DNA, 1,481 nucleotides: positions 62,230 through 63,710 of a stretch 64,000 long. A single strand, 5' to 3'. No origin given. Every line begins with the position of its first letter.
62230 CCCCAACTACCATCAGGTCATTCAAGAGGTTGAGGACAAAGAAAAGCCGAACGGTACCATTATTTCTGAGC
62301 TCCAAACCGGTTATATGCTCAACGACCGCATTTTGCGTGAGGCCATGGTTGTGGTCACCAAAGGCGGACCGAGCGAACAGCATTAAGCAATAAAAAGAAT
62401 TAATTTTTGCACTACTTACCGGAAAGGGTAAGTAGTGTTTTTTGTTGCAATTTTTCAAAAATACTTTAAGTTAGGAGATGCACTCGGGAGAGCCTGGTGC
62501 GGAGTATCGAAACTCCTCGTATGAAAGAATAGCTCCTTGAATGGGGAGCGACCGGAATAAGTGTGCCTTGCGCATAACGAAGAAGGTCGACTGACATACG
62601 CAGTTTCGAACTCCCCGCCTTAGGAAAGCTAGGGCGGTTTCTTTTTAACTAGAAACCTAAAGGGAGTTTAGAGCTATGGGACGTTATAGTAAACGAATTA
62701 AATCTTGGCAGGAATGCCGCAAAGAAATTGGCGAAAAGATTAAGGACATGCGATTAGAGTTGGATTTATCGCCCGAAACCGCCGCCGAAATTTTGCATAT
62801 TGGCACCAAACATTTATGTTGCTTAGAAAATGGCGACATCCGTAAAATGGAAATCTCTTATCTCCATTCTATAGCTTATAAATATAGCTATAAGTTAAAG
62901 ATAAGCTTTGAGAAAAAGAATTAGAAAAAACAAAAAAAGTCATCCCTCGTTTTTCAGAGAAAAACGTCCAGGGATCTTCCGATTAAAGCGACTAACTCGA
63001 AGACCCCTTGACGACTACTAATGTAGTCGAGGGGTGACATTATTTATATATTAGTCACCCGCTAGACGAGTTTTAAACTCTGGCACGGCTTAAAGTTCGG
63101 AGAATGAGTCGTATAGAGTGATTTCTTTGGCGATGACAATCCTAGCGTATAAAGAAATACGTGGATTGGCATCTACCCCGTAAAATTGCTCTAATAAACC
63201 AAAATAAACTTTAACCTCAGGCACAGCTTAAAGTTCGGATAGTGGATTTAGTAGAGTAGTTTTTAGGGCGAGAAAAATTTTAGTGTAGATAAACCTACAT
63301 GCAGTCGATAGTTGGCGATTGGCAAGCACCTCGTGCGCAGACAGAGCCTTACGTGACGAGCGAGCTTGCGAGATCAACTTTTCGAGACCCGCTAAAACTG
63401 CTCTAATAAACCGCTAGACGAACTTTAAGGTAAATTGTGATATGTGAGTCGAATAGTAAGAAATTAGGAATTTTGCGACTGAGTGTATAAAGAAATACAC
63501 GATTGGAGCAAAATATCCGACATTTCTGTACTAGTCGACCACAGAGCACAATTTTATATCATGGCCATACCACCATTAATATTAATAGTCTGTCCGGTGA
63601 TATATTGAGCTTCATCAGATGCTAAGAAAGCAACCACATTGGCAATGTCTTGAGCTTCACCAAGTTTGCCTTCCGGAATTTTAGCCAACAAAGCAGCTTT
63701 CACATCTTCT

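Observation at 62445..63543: Composite locus B: second full copy of the module, between grpE and fabG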

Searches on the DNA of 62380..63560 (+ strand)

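Call 10: search_rna_families(source=window, start=62380, end=63560, threshold=evalue, max_evalue=10, show_alignments=3)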
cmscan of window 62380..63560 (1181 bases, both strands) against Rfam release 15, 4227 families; matches with E-value up to 10: 5.
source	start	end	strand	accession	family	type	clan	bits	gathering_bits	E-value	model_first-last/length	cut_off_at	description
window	62380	62452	+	RF00557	L10_leader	Cis-reg; leader;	-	20.4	44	0.96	62-138/138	5'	Ribosomal protein L10 leader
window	62853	63059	+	RF00124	IS102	Gene; sRNA;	-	18.6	46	1.8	1-206/206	no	IS102 RNA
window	63437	63528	+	RF00358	snoZ101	Gene; snRNA; snoRNA; CD-box;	CL00057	17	44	8.7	1-96/96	no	Small nucleolar RNA Z101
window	63396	63525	+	RF01664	ceN101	Gene; snRNA; snoRNA; HACA-box;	-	16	70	7.2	1-128/128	no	Caenorhabditis snoRNA ceN101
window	62807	62871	+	RF01952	SOX2OT_exon2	Gene; lncRNA;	-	12.7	45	5.6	1-69/69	no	SOX2 overlapping transcript exon 2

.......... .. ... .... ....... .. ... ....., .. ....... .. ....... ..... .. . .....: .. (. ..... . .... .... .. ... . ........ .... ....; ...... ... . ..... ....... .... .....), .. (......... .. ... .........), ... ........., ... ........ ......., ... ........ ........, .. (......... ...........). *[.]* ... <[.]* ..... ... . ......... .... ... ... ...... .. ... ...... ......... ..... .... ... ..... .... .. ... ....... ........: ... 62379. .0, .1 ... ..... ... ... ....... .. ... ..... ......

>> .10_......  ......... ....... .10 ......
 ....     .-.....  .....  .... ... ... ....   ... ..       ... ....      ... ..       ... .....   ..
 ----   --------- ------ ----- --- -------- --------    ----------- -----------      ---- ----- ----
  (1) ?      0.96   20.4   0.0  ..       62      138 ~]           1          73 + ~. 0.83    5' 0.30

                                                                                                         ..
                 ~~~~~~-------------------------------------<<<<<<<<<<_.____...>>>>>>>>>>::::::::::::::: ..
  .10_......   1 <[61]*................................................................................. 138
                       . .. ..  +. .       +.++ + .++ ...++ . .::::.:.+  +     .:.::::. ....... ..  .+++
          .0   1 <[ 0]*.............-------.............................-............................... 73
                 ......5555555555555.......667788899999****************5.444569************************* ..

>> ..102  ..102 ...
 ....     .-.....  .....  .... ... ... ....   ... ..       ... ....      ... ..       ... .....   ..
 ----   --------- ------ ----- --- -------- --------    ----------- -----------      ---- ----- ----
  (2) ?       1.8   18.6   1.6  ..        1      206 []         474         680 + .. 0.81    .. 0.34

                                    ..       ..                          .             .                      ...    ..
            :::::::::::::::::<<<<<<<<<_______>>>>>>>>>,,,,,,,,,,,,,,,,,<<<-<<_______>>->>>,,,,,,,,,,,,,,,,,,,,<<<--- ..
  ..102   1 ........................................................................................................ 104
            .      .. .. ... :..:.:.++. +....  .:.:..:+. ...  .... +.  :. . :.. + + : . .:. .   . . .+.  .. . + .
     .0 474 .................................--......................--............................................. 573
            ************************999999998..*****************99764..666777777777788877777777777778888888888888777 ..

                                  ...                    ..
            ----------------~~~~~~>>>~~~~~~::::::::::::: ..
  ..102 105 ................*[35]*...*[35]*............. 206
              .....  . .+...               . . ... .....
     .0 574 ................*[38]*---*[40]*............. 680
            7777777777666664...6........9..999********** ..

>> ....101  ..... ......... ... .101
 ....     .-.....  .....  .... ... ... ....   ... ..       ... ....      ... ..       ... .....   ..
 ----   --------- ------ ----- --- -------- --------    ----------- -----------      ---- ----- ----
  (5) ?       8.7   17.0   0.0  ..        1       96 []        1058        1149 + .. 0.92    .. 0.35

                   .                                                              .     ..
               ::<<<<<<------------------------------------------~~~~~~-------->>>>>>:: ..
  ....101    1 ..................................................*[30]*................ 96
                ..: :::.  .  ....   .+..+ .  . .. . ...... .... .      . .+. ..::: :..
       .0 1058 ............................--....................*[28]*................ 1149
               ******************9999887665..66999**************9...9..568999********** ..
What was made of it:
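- On Any Rfam 15 family: Nothing credible at E<=10 in 62380-63560 (call 10).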

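Call 61: build_rna_model(alignment_id=A3, structure=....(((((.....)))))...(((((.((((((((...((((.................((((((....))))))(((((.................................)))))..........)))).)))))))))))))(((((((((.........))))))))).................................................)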
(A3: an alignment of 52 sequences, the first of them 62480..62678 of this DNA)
Model R1 built from alignment A3 (52 sequences, 223 columns); structure: as given.
model positions 196; base pairs 42; branch points 3; effective number of sequences 1.49; information 0.591 bits per position. Calibrated on 0.2 Mb of random sequence (short: E-values are rough).
structure used (alignment columns):
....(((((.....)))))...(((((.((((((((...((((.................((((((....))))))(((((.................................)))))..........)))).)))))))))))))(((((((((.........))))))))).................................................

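Call 63: search_with_rna_model(model_id=R1, sources=[L086, L087, L089, L090, L092, L094, L096, L097, L098, L100, L101, L103, L104, L105, L106, L107, L108, L109, L110, L112, L113, L114, L120, L121, L126, L128, L131, L132, L135, L137, L144, L148, L154, L156, L163], max_evalue=10, show_alignments=3)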
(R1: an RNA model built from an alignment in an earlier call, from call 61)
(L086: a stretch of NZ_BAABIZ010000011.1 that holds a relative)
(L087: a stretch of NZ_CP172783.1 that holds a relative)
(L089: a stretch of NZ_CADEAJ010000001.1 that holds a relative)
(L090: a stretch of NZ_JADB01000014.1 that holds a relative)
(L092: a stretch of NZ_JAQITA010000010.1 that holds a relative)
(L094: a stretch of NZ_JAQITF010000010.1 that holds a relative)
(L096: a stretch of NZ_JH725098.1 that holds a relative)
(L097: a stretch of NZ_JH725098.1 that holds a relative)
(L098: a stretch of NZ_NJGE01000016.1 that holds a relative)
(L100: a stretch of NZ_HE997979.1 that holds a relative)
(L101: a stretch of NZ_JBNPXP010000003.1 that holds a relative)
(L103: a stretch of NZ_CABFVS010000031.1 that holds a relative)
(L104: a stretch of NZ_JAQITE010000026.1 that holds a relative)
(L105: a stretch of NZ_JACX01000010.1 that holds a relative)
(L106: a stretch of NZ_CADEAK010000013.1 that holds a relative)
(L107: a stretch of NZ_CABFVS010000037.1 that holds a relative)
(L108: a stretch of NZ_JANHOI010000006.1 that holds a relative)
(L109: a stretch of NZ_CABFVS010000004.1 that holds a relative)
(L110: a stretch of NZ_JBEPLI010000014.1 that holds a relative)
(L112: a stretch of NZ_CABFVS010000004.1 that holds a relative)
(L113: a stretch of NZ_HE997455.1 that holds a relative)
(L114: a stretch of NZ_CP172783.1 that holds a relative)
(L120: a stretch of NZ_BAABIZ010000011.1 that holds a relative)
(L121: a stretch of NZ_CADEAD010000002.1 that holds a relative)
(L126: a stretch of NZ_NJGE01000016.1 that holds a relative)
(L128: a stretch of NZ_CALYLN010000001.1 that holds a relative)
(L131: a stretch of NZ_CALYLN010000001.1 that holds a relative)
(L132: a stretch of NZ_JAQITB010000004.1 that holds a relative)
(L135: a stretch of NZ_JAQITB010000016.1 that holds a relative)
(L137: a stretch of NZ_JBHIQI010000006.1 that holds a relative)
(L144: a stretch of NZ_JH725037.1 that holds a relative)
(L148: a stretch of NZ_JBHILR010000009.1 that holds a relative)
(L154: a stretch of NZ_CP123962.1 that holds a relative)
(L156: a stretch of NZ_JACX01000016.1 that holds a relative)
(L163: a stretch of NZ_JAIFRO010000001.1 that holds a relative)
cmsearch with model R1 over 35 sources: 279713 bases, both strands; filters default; matches with E-value up to 10: 5.
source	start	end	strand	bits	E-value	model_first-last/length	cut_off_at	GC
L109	6164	6230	-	12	1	45-115/196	no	0.39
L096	172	270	+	11.9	1.1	1-196/196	no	0.33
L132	5906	5974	+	10.6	2.2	1-196/196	no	0.43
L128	644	678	-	10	2.9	1-196/196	no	0.14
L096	5461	5500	+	7.8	9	1-196/196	no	0.22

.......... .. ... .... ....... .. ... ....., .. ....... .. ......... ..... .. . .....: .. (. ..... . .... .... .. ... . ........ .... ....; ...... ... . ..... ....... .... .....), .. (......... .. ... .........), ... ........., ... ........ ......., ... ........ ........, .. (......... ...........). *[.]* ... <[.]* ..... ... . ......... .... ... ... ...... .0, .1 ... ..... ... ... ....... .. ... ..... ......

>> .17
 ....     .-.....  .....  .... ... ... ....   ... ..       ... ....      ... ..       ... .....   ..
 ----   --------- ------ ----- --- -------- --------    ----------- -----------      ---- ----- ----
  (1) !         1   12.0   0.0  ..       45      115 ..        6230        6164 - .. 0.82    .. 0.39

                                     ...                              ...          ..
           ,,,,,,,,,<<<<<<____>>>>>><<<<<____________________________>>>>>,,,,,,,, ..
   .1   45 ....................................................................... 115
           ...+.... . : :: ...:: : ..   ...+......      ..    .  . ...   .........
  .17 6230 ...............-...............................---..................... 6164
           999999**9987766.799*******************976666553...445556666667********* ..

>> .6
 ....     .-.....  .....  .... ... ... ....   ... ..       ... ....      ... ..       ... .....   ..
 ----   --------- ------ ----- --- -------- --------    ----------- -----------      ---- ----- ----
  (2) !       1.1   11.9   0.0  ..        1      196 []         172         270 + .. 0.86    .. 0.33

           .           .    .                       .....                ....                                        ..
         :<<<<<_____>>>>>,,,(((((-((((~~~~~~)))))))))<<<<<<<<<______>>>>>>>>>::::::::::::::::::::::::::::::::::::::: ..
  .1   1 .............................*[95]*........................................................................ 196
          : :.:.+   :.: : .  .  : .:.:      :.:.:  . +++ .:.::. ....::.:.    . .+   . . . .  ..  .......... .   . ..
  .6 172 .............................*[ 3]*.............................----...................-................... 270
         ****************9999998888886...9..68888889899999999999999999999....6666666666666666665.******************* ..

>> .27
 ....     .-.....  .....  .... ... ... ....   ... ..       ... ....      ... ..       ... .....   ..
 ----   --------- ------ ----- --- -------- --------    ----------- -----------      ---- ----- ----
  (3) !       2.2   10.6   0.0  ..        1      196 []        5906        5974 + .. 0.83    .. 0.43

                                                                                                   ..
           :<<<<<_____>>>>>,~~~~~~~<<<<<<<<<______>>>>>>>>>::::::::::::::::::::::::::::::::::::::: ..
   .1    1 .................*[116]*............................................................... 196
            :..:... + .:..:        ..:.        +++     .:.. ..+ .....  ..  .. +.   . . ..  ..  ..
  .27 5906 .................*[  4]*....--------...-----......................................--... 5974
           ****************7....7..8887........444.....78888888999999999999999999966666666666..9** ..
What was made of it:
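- On Brt/Trp RNA-regulator tandem (Bartonella): CM R1 on 35 Brt loci gave nothing below E=1 (call 63).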

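Call 74: search_with_rna_model(model_id=R1, sources=[L086, L087, L089, L090, L094, L096, L097, L101, L104, L105, L135, L137], filters=off, max_evalue=10, show_alignments=4)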
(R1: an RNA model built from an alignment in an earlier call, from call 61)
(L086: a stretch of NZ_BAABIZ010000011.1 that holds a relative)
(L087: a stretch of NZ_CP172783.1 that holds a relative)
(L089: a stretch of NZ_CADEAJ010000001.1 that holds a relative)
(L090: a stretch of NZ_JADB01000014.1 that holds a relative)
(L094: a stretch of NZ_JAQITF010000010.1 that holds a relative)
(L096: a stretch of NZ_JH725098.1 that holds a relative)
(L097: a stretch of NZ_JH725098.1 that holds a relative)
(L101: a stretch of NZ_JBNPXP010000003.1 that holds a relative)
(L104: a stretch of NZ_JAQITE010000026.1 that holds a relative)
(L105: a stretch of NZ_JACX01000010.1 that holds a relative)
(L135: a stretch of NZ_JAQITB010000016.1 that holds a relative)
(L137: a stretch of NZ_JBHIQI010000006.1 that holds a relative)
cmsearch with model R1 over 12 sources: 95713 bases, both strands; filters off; matches with E-value up to 10: 50.
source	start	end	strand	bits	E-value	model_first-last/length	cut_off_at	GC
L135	7678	7760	+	15.4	0.064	1-196/196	no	0.33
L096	172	270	+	11.9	0.38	1-196/196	no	0.33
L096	1485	1617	-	10.9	0.62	1-196/196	no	0.31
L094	6527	6561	+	10.8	0.65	1-196/196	no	0.29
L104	7577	7780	-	10.1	0.94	1-196/196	no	0.48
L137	5535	5710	+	9.7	1.2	1-196/196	no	0.44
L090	5849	5875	+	8.9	1.7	1-196/196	no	0.41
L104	5915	6036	-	8.5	2.1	1-196/196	no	0.34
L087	1624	1659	+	8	2.7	1-196/196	no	0.31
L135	5791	5980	+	7.9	2.8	1-196/196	no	0.42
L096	5461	5500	+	7.8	3.1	1-196/196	no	0.22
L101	6289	6386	+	7.7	3.2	1-196/196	no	0.32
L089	3740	3772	+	7.6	3.3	1-196/196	no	0.3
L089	6765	6804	+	7.5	3.5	1-196/196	no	0.3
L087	6145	6269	-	7.4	3.7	1-196/196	no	0.4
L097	7877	7995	+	7.4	3.7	1-196/196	no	0.33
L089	2112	2266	-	7.4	3.7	1-196/196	no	0.34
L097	434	535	+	7.2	4.2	1-196/196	no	0.36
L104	140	172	-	7.1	4.3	1-196/196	no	0.3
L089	6061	6161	-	7.1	4.3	1-196/196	no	0.37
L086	864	905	-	6.9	4.8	1-196/196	no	0.24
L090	4804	4876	-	6.7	5.2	1-196/196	no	0.48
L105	5232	5274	-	6.7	5.2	1-196/196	no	0.23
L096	3505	3537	+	6.7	5.2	1-196/196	no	0.15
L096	3152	3189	+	6.7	5.3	1-196/196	no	0.26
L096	5180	5306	-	6.6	5.5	1-196/196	no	0.36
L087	6614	6651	-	6.6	5.7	1-196/196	no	0.32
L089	2886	2921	-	6.5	5.8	1-196/196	no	0.31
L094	5253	5290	-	6.5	5.9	1-196/196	no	0.32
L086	273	375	-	6.4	6.2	1-196/196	no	0.38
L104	4331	4363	-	6.2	6.7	1-196/196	no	0.21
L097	7240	7279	-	6.2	6.7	1-196/196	no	0.25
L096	2769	2841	+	6.2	6.9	1-196/196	no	0.45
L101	6741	6822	-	6.2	7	1-196/196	no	0.41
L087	2794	2882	-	6.2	7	1-196/196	no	0.37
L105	1504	1574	-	6.1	7.3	1-196/196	no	0.27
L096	2911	2951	-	6.1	7.3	1-196/196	no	0.2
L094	2893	2976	-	6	7.5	1-196/196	no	0.29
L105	7286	7314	+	6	7.5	1-196/196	no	0.21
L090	2645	2682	-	6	7.7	1-196/196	no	0.21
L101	3722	3752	+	5.8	8.3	1-196/196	no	0.42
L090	3638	3679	+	5.8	8.3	1-196/196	no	0.21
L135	2195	2231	-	5.8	8.5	1-196/196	no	0.3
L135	3286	3322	-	5.8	8.5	1-196/196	no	0.3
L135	6661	6697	-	5.8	8.5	1-196/196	no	0.3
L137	957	998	-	5.7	8.7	1-196/196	no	0.36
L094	3558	3668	-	5.7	9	1-196/196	no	0.35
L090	443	477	+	5.6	9.3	1-196/196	no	0.34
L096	78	117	+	5.6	9.3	1-196/196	no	0.17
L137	731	832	+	5.5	9.8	1-196/196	no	0.37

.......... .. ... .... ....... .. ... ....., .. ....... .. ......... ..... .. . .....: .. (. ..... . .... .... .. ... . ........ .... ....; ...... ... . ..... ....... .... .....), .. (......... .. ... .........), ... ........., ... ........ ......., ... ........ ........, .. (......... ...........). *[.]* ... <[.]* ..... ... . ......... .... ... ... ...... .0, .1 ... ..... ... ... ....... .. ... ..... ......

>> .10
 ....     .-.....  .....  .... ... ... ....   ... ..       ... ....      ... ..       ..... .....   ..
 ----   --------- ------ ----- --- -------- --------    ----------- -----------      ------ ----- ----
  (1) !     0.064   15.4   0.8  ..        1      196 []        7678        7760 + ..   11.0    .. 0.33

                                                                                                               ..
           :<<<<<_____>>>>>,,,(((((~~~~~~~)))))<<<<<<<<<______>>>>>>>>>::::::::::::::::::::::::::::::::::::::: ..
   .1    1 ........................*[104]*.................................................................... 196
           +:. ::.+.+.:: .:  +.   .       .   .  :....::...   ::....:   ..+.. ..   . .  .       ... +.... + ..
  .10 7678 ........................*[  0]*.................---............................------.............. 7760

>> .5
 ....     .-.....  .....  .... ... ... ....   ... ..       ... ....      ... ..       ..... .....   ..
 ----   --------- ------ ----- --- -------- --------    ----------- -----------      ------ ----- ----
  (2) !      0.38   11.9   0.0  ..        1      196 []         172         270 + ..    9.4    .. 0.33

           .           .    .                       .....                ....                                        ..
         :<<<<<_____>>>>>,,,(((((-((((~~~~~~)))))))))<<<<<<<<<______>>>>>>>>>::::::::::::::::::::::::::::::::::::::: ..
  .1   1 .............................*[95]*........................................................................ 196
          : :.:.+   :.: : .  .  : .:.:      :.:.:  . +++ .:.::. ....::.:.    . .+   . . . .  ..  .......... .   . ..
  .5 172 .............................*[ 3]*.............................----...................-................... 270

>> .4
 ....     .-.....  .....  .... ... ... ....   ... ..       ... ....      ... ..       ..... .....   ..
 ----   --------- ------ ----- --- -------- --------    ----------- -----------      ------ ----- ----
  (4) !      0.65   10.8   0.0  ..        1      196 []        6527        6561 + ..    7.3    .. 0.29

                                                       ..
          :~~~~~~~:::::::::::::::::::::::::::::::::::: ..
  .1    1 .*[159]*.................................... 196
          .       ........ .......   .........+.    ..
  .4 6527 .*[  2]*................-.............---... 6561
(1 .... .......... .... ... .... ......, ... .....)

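Call 77: search_dna_similar(query=window:62445-63090:+, collection=plasmids, mode=distant, max_rows=8)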
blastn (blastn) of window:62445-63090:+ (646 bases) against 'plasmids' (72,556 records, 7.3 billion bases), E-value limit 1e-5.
No match.

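Call 78: search_dna_similar(query=window:62445-63090:+, collection=phages, mode=distant, max_rows=8)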
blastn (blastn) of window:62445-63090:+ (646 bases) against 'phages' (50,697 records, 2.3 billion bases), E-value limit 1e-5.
No match.
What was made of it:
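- Tried and rejected: No match in either collection (calls 77, 78).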
